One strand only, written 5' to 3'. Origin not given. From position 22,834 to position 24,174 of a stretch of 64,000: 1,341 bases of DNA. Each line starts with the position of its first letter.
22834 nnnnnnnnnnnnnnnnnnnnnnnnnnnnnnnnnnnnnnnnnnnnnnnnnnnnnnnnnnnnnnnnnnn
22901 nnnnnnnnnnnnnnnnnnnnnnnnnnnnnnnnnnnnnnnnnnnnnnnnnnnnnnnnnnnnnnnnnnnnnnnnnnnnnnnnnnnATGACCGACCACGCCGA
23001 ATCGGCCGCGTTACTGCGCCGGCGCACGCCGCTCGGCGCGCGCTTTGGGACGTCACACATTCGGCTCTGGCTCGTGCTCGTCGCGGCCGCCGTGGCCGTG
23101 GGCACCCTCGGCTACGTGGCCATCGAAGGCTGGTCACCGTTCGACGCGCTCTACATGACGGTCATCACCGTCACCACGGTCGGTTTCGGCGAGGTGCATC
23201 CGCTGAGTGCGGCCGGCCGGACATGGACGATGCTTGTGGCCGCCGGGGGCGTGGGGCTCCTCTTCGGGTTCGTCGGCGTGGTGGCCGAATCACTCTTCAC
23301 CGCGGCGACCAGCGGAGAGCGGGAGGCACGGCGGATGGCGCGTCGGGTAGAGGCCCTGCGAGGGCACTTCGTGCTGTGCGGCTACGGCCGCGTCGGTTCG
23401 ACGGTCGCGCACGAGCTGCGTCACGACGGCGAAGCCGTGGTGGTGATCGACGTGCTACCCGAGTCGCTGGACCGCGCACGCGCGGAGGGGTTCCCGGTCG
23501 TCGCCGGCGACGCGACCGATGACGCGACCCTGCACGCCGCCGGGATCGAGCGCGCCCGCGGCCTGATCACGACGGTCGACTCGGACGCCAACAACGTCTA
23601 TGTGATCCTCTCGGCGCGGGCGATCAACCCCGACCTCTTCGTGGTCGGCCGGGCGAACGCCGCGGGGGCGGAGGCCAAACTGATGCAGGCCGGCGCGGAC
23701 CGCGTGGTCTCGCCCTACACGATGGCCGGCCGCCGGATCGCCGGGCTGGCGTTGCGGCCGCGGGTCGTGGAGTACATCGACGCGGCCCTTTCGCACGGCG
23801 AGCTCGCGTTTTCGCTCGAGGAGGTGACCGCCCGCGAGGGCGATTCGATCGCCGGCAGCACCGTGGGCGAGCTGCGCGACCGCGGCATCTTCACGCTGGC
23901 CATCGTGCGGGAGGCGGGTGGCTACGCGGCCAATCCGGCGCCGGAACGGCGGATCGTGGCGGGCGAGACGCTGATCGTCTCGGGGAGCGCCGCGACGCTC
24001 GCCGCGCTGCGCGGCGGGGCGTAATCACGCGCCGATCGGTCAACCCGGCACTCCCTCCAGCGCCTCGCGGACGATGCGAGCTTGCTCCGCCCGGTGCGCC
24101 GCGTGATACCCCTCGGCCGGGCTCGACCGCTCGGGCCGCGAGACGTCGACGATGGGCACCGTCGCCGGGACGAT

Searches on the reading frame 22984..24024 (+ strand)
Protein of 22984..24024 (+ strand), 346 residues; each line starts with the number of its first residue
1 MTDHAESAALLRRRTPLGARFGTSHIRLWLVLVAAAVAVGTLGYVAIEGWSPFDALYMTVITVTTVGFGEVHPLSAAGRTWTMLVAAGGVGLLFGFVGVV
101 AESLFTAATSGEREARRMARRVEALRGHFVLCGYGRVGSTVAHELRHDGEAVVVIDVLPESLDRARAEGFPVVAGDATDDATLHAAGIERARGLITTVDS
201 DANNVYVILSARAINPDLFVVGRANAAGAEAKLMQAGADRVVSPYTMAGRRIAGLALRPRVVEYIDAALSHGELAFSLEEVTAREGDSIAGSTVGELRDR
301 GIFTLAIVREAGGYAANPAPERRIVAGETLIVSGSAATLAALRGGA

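Call 30: find_encoding_contigs(protein=window:22984-24024:+, flank=10000, max_places=1)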
Protein window:22984-24024:+ (346 aa): 10 contigs read that carry it; 1 place shown.
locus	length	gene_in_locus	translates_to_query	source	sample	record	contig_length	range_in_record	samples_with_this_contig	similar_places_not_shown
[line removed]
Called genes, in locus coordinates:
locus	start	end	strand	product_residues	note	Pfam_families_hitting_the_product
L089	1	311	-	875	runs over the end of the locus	PF00384:Molybdopterin, PF01568:Molydop_binding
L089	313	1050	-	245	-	PF02634:FdhD-NarQ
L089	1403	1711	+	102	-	PF20058:DUF6457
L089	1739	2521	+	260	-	PF14451:Ub-Mut7C, PF02597:ThiS (weak), PF01927:Mut7-C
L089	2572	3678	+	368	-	PF03824:NicO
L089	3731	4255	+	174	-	PF01475:FUR, PF12840:HTH_20 (faint)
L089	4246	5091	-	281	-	PF00005:ABC_tran, PF13304:AAA_21 (faint)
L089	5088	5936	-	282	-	PF00005:ABC_tran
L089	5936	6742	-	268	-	PF02361:CbiQ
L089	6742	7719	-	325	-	PF00005:ABC_tran, PF02463:SMC_N (faint), PF13304:AAA_21 (weak)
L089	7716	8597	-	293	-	PF02361:CbiQ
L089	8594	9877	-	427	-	PF01891:CbiM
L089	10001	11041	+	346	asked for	PF07885:Ion_trans_2, PF02254:TrkA_N, PF02080:TrkA_C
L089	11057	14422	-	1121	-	PF00198:2-oxoacid_dh, PF00676:E1_dh, PF02779:Transket_pyr, PF16870:OxoGdeHyase_C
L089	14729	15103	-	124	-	PF04343:DUF488, PF22751:DUF488-N3a, PF22752:DUF488-N3i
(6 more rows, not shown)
